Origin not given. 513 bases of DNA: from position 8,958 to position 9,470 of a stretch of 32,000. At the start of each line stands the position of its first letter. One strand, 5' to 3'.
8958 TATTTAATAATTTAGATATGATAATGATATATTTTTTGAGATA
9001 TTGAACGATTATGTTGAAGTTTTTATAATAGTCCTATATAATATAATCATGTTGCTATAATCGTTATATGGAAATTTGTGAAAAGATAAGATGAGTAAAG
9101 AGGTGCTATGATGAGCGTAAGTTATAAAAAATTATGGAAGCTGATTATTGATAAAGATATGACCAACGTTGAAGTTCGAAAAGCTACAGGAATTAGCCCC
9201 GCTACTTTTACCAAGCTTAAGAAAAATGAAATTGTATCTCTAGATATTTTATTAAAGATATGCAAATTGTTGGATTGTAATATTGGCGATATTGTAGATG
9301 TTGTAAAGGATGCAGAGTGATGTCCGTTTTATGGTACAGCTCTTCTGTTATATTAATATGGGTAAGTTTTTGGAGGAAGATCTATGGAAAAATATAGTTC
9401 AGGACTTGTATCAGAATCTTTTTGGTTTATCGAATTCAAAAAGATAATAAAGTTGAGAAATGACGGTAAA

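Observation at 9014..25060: A 10-ORF 'BREX-plus' operon carried as cargo between the transfer and regulatory modules of a mobile element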

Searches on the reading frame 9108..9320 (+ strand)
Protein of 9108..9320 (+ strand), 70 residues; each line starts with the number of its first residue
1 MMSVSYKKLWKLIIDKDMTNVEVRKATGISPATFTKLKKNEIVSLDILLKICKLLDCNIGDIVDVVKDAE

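Call 5: search_protein_families(library=padloc, proteins=[window:9108-9320:+], max_evalue=0.01)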
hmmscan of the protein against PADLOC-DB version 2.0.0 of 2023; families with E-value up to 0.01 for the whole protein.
window:9108-9320:+ (70 aa): 0 families

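Call 6: search_protein_families(library=ncbifam, proteins=[window:9108-9320:+], max_evalue=0.01)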
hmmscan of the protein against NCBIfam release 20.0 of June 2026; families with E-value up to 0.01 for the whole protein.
window:9108-9320:+ (70 aa): 2 families
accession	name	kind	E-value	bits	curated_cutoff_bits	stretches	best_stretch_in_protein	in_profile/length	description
NF000090.1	trans_reg_VanU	equivalog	8.1e-25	86.8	150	1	2-67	1-66/75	glycopeptide resistance transcriptional regulator VanU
NF038310.1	lysogeny_AimR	equivalog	0.0029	16.7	70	1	14-58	6-51/365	AimR family lysis-lysogeny pheromone receptor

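Call 7: search_protein_families(library=pfam, proteins=[window:9108-9320:+], max_evalue=0.01)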
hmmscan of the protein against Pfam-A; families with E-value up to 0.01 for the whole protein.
window:9108-9320:+ (70 aa): 2 families
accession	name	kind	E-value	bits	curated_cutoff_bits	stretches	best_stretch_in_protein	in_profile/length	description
PF13443.12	HTH_26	-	1.1e-20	74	22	1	8-68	1-63/63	Cro/C1-type HTH DNA-binding domain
PF01381.28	HTH_3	-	0.00022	21.6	23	1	15-61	7-54/55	Helix-turn-helix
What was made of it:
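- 9108..9320 (+): 70-aa XRE/Cro-type HTH protein (XRE70), the leader gene of the cargo and probable regulator. Pfam HTH_26, E 1e-20 (call 7).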
